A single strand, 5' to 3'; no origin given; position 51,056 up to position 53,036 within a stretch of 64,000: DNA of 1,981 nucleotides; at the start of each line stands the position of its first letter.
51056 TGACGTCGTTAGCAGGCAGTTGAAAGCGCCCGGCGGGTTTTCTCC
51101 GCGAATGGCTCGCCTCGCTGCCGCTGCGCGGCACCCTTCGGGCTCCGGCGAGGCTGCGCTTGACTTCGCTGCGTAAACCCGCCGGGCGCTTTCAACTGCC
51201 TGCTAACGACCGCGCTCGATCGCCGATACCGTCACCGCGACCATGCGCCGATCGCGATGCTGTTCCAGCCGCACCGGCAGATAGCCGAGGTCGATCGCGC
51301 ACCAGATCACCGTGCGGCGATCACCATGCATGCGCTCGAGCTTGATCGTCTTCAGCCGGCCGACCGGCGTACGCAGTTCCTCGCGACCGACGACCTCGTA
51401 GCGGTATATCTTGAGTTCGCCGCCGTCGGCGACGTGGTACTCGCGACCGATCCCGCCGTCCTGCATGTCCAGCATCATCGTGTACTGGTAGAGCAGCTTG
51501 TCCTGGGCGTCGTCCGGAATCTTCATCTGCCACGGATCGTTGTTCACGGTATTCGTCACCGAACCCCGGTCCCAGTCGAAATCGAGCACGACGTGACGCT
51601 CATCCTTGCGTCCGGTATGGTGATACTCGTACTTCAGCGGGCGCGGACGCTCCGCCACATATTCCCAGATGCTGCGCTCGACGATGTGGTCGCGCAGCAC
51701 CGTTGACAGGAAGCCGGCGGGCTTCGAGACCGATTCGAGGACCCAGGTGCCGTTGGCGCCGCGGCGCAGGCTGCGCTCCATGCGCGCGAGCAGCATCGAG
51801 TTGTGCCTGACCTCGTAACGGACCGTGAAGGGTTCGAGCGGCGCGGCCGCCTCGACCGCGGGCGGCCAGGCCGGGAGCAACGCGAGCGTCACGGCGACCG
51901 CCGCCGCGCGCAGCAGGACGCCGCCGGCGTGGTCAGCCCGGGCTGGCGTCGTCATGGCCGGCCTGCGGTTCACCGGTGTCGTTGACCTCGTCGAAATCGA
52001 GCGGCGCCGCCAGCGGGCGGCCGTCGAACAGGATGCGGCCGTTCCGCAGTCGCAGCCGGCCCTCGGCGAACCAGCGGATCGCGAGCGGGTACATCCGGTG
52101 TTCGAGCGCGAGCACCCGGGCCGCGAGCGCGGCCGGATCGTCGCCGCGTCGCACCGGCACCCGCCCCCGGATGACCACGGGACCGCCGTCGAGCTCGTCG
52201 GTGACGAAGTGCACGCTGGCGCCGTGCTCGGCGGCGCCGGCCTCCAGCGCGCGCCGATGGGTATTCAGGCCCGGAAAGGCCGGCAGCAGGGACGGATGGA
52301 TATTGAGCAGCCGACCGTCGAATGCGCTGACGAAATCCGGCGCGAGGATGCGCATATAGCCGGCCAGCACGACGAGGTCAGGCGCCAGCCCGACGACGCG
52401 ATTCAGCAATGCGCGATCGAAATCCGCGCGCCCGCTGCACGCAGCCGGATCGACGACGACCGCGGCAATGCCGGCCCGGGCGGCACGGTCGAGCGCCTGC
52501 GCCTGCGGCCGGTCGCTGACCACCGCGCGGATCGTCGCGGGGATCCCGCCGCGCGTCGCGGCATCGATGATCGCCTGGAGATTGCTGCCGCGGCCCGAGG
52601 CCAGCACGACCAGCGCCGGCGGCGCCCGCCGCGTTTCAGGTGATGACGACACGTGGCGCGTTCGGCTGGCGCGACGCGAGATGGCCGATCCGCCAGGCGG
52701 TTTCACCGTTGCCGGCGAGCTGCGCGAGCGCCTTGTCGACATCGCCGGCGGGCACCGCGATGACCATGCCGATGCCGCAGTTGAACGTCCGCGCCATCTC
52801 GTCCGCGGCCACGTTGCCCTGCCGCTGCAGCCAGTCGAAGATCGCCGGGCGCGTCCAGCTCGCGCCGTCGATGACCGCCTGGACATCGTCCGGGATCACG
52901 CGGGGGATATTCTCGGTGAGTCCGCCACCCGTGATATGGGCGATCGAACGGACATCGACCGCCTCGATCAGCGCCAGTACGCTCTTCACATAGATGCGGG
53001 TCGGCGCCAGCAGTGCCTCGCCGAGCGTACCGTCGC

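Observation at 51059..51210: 35-bp perfect inverted repeat with 81-nt structured spacer between convergent dcd and the DUF3108 gene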

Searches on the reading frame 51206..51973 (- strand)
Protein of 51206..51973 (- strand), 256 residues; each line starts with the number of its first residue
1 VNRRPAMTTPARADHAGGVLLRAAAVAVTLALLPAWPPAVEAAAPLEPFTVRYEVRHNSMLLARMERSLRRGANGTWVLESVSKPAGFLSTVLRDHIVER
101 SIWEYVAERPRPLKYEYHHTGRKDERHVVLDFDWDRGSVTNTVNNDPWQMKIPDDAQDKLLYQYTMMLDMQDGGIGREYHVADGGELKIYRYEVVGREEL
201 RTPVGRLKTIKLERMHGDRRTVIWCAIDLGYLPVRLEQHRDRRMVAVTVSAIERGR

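Call 11: search_protein_families(library=pfam, proteins=[window:51206-51973:-])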
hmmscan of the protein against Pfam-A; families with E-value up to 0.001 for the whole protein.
window:51206-51973:- (256 aa): 1 family
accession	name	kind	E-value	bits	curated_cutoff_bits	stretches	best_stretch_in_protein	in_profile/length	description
PF11306.15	DUF3108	-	1.3e-19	71.3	26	1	74-239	26-198/209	Protein of unknown function (DUF3108)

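Call 12: find_homologous_proteins(query=window:51206-51973:-, max_evalue=1e-20)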
Query window:51206-51973:- (256 aa): 108 proteins with E <= 1e-20 among 4147 candidates.
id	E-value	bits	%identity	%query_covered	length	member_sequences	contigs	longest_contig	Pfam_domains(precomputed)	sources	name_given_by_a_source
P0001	7.9e-166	568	100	98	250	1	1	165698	PF11306.16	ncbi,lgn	-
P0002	6.5e-153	525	90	100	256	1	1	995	PF11306.16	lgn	-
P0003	1.2e-146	505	89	95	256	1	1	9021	PF11306.16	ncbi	-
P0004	1.1e-116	407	74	93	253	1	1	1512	PF11306.16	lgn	-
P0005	1.3e-116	407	74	91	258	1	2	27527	PF11306.16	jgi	jgi:hypothetical protein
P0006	2.0e-116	406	79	84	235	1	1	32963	PF11306.16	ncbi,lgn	-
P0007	2.7e-114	399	72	92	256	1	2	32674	PF11306.16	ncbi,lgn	-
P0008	1.5e-101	357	78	76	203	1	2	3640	PF11306.16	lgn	-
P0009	1.2e-100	354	69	91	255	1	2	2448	PF11306.16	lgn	-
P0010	7.8e-98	345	63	92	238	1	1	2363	PF11306.16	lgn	-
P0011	8.4e-94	332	65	82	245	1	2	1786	PF11306.16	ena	-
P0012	9.5e-93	328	66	80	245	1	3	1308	PF11306.16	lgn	-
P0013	6.7e-87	309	58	92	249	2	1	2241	PF11306.16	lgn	-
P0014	8.4e-85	302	62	82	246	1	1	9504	PF11306.16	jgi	jgi:hypothetical protein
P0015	2.5e-84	301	61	80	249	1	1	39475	PF11306.16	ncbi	-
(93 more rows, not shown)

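Call 14: find_encoding_contigs(protein=P0001, flank=10000, max_places=4)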
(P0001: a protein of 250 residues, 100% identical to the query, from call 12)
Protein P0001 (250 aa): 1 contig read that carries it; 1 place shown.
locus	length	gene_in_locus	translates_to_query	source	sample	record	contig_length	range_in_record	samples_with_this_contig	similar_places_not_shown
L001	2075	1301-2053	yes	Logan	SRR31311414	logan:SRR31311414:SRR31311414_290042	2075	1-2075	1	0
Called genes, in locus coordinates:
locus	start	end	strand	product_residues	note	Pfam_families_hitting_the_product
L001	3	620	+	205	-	?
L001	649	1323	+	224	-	PF00551:Formyl_trans_N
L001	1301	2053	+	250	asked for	PF11306:DUF3108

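Call 15: find_encoding_contigs(protein=P0003, flank=6000, max_places=4)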
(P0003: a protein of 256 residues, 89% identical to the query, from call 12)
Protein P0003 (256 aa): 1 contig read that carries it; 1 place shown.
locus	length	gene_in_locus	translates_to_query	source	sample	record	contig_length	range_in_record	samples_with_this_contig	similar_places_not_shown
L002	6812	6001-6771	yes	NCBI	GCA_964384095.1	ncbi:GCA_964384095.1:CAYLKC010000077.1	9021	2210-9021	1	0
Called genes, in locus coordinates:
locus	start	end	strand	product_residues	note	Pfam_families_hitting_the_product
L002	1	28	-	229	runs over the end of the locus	PF00005:ABC_tran, PF13304:AAA_21 (faint)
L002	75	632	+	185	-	PF25182:NonGDSL, PF00657:Lipase_GDSL, PF13472:Lipase_GDSL_2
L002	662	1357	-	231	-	PF00308:Bac_DnaA, PF22688:Hda_lid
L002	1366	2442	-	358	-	PF01594:AI-2E_transport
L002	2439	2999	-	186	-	PF01066:CDP-OH_P_transf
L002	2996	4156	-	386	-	PF09839:DUF2066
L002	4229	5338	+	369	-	PF00586:AIRS, PF02769:AIRS_C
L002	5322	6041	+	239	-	PF00551:Formyl_trans_N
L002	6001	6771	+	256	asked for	PF11306:DUF3108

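Call 16: find_encoding_contigs(protein=P0006, flank=6000, max_places=4)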
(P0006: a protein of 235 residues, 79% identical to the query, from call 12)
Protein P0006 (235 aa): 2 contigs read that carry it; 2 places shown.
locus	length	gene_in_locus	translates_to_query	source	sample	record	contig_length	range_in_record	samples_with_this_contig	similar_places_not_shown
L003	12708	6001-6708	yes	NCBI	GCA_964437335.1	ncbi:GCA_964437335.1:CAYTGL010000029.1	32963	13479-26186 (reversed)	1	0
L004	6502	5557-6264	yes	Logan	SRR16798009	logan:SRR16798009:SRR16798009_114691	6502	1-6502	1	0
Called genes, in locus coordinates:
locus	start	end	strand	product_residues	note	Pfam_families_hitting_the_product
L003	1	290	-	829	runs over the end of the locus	PF02687:FtsX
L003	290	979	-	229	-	PF00005:ABC_tran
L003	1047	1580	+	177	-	PF00657:Lipase_GDSL, PF13472:Lipase_GDSL_2, PF25182:NonGDSL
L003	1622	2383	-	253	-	PF00308:Bac_DnaA, PF03969:AFG1_ATPase (faint), PF13191:AAA_16 (faint), PF22688:Hda_lid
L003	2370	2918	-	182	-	PF01066:CDP-OH_P_transf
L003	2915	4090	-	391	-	PF09839:DUF2066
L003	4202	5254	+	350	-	PF00586:AIRS, PF02769:AIRS_C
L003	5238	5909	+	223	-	PF00551:Formyl_trans_N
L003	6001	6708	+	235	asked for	PF11306:DUF3108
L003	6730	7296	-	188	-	PF22769:DCD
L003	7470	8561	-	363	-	PF01883:FeS_assembly_P, PF00142:Fer4_NifH (weak), PF01656:CbiA, PF09140:MipZ, PF10609:ParA, PF13614:AAA_31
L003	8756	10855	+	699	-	PF00133:tRNA-synt_1, PF01921:tRNA-synt_1f (faint), PF09334:tRNA-synt_1g, PF01406:tRNA-synt_1e (weak), PF08264:Anticodon_1 (weak), PF19303:Anticodon_3 (weak), PF01588:tRNA_bind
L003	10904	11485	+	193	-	PF02508:Rnf-Nqr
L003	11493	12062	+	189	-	PF04060:FeS, PF12838:Fer4_7 (faint), PF00037:Fer4, PF12797:Fer4_2 (weak), PF12837:Fer4_6 (weak), PF13237:Fer4_10, PF14697:Fer4_21, PF13187:Fer4_9 (weak), +1 more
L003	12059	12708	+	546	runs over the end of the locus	PF13375:RnfC_N, PF01512:Complex1_51K, PF12797:Fer4_2 (faint), PF12838:Fer4_7, PF13183:Fer4_8, PF13187:Fer4_9, PF13237:Fer4_10, PF13534:Fer4_17 (weak), +2 more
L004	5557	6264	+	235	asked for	PF11306:DUF3108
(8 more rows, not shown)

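Call 22: find_encoding_contigs(protein=P0005, flank=4000, max_places=3)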
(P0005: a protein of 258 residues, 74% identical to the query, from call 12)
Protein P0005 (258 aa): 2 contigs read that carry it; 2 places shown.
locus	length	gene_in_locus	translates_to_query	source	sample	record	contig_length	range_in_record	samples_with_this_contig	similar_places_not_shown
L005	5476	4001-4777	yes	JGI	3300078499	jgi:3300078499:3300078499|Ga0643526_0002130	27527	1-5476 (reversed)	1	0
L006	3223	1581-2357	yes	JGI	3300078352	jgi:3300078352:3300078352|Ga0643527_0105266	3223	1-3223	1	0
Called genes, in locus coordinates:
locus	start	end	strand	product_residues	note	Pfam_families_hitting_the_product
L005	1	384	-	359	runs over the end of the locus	PF01594:AI-2E_transport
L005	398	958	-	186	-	PF01066:CDP-OH_P_transf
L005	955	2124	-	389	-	PF09839:DUF2066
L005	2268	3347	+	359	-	PF00586:AIRS, PF02769:AIRS_C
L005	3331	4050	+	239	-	PF00551:Formyl_trans_N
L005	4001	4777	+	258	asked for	PF11306:DUF3108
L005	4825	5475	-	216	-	?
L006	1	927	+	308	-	?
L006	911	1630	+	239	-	PF00551:Formyl_trans_N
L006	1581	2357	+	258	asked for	PF11306:DUF3108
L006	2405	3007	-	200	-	PF22769:DCD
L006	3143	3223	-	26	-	?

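Call 23: find_encoding_contigs(protein=P0007, flank=4000, max_places=3)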
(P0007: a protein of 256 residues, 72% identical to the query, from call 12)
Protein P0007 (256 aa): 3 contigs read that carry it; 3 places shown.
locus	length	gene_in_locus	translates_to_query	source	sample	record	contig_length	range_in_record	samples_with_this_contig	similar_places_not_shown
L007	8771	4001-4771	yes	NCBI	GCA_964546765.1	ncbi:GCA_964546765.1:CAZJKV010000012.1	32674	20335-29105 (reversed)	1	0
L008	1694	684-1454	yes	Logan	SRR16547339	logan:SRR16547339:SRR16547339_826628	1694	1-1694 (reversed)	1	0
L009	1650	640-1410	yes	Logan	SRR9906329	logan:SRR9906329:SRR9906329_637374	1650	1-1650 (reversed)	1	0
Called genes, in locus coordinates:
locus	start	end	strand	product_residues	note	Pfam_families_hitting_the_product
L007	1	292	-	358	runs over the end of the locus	PF01594:AI-2E_transport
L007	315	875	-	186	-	PF01066:CDP-OH_P_transf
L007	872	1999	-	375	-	PF09839:DUF2066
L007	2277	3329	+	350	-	PF00586:AIRS, PF02769:AIRS_C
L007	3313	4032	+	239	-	PF00551:Formyl_trans_N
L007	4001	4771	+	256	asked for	PF11306:DUF3108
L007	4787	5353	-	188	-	PF22769:DCD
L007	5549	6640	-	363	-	PF01883:FeS_assembly_P, PF00142:Fer4_NifH (weak), PF01656:CbiA, PF09140:MipZ, PF10609:ParA, PF13614:AAA_31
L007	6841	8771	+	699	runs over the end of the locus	PF00133:tRNA-synt_1, PF01921:tRNA-synt_1f (faint), PF09334:tRNA-synt_1g, PF01406:tRNA-synt_1e (weak), PF19303:Anticodon_3 (faint), PF01588:tRNA_bind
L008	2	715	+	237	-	?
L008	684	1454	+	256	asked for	PF11306:DUF3108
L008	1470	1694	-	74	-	?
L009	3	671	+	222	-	?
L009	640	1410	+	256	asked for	PF11306:DUF3108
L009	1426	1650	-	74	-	?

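Call 24: find_encoding_contigs(protein=P0015, flank=4000, max_places=3)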
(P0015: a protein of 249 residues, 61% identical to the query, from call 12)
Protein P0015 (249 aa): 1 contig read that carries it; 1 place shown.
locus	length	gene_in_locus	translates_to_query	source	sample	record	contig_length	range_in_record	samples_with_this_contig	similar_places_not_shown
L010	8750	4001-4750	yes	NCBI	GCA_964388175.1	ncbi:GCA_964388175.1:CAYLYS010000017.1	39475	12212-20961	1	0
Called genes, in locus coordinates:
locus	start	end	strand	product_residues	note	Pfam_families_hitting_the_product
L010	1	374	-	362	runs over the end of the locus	PF01594:AI-2E_transport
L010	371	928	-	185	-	PF01066:CDP-OH_P_transf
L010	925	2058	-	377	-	PF09839:DUF2066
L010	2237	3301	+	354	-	PF00586:AIRS, PF02769:AIRS_C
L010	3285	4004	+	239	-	PF00551:Formyl_trans_N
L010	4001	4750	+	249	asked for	PF11306:DUF3108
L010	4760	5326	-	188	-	PF22769:DCD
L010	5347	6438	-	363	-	PF01883:FeS_assembly_P, PF00142:Fer4_NifH (weak), PF01656:CbiA, PF02374:ArsA_ATPase (faint), PF09140:MipZ, PF10609:ParA, PF13614:AAA_31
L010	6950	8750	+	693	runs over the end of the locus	PF00133:tRNA-synt_1, PF01921:tRNA-synt_1f (faint), PF09334:tRNA-synt_1g, PF01406:tRNA-synt_1e (weak), PF08264:Anticodon_1 (faint), PF19303:Anticodon_3, PF01588:tRNA_bind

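Call 62: find_encoding_contigs(protein=P0002, flank=3000, max_places=5)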
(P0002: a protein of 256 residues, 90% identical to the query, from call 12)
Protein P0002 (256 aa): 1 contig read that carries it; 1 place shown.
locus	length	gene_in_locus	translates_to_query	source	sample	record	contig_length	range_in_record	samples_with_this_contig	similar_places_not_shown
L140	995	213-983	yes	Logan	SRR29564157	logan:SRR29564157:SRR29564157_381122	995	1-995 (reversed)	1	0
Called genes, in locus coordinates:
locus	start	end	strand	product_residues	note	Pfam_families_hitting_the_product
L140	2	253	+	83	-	?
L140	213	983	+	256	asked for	PF11306:DUF3108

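Call 91: list_cluster_members(proteins=[P0001, P0003, P0006, P0007])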
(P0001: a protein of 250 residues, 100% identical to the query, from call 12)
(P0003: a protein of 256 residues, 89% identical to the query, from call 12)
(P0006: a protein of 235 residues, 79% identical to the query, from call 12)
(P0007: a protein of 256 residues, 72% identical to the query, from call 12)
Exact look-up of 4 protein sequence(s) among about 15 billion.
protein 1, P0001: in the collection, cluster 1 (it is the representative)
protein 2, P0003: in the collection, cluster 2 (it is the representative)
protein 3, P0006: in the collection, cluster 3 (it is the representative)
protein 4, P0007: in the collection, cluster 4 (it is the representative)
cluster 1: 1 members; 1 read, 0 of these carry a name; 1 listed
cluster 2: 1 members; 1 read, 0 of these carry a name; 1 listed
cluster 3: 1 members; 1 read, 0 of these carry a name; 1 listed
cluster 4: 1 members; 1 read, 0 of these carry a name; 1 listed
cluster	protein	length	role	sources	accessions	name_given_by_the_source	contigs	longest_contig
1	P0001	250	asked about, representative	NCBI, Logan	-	-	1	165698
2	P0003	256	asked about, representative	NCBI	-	-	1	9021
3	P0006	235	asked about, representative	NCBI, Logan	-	-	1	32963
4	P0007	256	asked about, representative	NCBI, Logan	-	-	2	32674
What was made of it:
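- Tried and rejected: None was returned (call 91).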

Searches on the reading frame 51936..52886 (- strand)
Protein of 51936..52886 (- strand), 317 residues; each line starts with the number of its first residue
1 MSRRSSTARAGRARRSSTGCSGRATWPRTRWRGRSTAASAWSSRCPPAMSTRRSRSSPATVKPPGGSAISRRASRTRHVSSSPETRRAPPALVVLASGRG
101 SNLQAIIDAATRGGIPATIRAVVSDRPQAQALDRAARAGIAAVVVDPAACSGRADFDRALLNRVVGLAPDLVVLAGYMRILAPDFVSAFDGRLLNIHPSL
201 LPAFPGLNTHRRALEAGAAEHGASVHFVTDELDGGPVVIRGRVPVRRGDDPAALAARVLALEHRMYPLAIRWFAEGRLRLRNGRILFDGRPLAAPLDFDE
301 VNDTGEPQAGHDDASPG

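Call 11: search_protein_families(library=pfam, proteins=[window:51936-52886:-])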
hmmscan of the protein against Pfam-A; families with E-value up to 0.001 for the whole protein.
window:51936-52886:- (317 aa): 1 family
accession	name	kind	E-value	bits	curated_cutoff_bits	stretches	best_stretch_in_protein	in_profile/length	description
PF00551.24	Formyl_trans_N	-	1.3e-53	181.9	26.1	1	92-270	3-181/181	Formyl transferase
